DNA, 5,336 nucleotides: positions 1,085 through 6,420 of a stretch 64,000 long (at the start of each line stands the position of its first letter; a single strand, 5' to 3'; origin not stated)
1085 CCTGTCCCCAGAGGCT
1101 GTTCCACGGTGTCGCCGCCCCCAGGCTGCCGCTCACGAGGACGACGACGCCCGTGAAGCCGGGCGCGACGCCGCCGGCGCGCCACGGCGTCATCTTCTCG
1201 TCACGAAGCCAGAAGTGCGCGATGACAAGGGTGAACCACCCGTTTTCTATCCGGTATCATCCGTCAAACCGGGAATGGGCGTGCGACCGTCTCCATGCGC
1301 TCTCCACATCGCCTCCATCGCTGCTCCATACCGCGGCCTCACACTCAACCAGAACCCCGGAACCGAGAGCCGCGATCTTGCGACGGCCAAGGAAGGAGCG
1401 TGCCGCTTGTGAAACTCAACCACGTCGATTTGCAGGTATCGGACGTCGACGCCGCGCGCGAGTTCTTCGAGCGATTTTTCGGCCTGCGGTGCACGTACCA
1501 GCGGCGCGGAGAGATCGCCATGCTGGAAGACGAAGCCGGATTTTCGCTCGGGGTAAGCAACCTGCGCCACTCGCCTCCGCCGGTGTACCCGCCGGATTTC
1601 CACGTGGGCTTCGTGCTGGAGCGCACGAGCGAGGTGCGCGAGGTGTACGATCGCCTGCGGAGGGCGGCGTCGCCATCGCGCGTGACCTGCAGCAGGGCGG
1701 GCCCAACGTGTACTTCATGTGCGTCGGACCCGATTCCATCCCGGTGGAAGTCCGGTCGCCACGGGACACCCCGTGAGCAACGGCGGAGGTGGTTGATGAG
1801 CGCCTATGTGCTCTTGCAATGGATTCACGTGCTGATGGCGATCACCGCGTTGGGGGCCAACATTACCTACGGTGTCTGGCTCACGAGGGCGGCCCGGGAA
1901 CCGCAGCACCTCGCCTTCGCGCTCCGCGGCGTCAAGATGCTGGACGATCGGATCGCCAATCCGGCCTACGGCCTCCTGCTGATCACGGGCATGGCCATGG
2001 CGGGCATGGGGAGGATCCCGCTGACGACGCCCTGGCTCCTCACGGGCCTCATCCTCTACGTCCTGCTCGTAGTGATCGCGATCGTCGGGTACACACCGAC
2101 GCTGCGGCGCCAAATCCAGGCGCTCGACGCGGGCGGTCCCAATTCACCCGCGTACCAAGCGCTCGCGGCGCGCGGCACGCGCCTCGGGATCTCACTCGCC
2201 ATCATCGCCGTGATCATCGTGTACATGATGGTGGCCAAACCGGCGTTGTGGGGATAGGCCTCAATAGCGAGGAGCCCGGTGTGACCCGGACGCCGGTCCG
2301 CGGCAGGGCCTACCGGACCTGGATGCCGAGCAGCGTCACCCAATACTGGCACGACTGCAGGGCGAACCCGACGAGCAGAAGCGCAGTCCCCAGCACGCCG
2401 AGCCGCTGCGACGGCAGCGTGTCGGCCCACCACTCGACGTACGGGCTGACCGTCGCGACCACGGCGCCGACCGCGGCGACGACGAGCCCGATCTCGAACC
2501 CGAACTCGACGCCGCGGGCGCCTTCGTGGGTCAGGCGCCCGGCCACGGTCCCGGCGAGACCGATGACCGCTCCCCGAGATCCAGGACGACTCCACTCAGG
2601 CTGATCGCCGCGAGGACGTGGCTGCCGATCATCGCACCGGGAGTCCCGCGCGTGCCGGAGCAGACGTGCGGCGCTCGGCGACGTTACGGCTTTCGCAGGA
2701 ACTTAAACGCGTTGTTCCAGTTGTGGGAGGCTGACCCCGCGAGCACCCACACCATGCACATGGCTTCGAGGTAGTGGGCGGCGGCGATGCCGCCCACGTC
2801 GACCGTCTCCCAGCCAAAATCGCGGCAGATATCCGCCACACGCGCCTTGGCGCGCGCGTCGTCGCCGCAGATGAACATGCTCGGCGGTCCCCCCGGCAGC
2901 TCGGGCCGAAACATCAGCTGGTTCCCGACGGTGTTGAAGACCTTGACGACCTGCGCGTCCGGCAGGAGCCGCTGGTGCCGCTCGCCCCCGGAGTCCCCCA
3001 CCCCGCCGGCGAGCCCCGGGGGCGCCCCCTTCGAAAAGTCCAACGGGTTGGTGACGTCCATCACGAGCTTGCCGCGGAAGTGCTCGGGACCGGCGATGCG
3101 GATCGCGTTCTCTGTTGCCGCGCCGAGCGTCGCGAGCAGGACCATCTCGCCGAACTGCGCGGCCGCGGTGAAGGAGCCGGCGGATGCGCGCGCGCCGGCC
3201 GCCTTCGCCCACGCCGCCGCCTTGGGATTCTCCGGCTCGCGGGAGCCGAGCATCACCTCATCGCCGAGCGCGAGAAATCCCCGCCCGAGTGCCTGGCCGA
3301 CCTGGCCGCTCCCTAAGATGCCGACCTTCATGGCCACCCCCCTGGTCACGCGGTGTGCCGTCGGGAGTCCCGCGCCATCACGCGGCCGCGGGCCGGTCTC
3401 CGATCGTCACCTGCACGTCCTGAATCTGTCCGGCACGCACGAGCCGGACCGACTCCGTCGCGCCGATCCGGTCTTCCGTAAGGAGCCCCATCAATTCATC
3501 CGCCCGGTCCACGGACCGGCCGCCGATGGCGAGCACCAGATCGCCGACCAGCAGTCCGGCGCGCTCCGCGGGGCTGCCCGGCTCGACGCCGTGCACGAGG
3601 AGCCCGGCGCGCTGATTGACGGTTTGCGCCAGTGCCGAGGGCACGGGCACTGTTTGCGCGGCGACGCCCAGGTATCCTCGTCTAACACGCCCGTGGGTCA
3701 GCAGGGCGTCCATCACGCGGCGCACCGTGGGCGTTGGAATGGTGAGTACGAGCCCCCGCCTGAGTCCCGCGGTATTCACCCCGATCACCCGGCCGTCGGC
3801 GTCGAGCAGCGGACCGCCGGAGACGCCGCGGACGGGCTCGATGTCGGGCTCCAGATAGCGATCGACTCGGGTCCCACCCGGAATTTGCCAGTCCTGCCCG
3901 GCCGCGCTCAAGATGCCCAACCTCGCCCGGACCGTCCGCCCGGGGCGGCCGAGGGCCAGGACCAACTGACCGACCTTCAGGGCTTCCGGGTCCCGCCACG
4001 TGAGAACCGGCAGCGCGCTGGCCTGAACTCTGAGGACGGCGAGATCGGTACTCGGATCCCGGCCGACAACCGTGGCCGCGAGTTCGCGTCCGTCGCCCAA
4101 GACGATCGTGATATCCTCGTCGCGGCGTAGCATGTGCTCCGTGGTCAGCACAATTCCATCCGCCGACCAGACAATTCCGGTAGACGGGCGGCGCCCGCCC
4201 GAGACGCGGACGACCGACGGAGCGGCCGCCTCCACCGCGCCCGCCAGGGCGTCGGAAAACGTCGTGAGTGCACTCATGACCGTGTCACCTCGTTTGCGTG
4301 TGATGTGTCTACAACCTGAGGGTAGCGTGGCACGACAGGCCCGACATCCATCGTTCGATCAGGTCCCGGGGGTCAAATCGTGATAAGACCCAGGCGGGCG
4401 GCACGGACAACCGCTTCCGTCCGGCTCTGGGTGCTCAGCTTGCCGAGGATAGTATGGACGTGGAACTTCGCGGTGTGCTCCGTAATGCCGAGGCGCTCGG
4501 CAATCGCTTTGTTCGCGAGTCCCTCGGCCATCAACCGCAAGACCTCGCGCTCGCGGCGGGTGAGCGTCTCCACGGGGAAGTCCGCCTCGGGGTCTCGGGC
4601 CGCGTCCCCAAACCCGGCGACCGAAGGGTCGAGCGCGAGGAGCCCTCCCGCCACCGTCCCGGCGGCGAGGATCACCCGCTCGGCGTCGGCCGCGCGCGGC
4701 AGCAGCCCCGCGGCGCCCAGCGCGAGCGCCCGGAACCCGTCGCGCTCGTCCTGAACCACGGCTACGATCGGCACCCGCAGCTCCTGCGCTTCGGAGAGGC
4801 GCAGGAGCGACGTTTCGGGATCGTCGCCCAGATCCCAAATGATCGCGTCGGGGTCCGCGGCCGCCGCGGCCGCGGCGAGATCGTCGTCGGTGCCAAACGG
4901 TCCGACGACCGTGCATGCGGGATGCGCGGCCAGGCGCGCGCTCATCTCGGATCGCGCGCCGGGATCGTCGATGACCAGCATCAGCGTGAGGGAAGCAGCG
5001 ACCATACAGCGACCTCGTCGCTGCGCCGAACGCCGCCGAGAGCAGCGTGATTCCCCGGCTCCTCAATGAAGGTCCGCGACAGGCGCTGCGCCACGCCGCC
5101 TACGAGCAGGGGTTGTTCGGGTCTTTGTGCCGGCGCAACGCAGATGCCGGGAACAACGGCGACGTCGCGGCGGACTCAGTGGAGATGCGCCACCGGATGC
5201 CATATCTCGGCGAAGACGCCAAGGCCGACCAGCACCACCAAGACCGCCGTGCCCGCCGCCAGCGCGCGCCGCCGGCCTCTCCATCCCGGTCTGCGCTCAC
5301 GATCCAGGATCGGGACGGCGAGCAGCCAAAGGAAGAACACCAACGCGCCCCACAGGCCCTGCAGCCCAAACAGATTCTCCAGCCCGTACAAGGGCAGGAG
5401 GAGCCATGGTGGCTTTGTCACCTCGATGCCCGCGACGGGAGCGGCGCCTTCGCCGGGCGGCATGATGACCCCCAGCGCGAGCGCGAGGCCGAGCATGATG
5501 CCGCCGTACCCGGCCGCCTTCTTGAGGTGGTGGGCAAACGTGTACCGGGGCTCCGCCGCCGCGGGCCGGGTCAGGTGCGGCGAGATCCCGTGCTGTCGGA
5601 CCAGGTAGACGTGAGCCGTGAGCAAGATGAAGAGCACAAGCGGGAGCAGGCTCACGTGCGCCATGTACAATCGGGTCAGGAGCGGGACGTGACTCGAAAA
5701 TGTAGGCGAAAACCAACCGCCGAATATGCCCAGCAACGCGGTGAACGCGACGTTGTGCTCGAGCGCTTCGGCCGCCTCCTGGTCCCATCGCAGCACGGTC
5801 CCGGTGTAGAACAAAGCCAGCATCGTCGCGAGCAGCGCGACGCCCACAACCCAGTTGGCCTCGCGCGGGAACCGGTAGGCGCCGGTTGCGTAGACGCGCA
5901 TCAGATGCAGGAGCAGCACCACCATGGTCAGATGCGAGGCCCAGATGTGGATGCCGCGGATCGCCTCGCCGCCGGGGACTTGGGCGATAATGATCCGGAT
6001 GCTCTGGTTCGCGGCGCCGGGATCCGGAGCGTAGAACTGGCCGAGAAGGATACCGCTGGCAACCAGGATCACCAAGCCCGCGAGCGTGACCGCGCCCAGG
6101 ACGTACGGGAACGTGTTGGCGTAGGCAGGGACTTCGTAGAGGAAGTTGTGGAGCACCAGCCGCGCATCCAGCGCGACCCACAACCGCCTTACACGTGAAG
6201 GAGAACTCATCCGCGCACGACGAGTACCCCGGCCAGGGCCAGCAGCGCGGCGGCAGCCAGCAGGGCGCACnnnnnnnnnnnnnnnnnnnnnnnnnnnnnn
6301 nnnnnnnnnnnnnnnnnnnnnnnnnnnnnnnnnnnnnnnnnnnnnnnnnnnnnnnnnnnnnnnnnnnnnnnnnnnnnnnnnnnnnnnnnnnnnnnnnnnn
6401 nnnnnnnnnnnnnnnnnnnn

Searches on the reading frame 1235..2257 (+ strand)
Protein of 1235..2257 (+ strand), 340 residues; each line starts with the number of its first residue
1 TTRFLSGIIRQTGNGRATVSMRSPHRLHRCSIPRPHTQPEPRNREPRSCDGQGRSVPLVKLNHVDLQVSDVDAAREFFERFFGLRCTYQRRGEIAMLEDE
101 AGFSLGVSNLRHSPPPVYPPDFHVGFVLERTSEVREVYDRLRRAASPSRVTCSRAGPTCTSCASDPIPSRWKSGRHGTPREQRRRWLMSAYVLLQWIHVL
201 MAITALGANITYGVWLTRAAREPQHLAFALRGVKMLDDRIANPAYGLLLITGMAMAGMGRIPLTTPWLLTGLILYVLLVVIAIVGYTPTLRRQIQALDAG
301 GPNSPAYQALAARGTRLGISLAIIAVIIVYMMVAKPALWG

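Call 65: search_protein_families(library=pfam, proteins=[window:1235-2257:+], max_evalue=0.0001)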
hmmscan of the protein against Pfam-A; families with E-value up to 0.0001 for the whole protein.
window:1235-2257:+ (340 aa): 2 families
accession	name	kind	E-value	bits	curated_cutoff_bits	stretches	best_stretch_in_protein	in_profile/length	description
PF10027.14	DUF2269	-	1.1e-18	68.1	28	1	193-336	2-150/150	Predicted integral membrane protein (DUF2269)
PF00903.31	Glyoxalase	-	9e-09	36.2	20.6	1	60-147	1-94/121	Glyoxalase/Bleomycin resistance protein/Dioxygenase superfamily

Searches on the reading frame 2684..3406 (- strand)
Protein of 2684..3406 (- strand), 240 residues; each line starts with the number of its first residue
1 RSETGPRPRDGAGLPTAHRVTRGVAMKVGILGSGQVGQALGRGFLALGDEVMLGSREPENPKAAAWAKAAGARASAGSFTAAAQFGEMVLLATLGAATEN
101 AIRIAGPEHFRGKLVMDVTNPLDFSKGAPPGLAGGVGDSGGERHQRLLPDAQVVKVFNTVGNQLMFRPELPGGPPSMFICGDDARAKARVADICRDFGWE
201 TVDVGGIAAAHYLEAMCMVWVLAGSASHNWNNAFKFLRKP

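Call 65: search_protein_families(library=pfam, proteins=[window:2684-3406:-], max_evalue=0.0001)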
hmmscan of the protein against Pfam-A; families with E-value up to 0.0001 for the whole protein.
window:2684-3406:- (240 aa): 1 family
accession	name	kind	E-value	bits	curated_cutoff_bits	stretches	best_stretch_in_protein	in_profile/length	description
PF03807.23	F420_oxidored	-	1e-14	55.3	21.6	1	27-121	1-94/94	NADP oxidoreductase coenzyme F420-dependent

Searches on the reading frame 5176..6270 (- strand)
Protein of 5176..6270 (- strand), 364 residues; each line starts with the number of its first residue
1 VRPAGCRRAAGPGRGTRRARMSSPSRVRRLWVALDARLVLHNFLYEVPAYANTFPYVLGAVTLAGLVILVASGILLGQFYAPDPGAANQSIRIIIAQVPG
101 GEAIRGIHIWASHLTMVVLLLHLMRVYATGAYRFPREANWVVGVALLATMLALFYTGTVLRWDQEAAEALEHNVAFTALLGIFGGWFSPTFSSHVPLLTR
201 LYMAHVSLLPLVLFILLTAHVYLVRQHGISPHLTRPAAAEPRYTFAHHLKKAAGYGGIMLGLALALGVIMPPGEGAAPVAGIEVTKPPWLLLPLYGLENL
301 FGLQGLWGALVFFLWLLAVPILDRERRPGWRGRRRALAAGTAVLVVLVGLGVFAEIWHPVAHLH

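Call 69: search_protein_families(library=pfam, proteins=[window:5176-6270:-], max_evalue=0.001)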
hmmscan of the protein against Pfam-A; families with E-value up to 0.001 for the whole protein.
window:5176-6270:- (364 aa): 3 families
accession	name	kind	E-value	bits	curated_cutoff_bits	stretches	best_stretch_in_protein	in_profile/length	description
PF13631.11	Cytochrom_B_N_2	-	1.6e-23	84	27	1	115-244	3-136/169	Cytochrome b(N-terminal)/b6/petB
PF00033.24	Cytochrome_B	-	2.1e-22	80.3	27.2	1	55-228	13-189/189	Cytochrome b/b6/petB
PF14358.11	DUF4405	-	0.00017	22.4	26.7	1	59-124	3-63/66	Domain of unknown function (DUF4405)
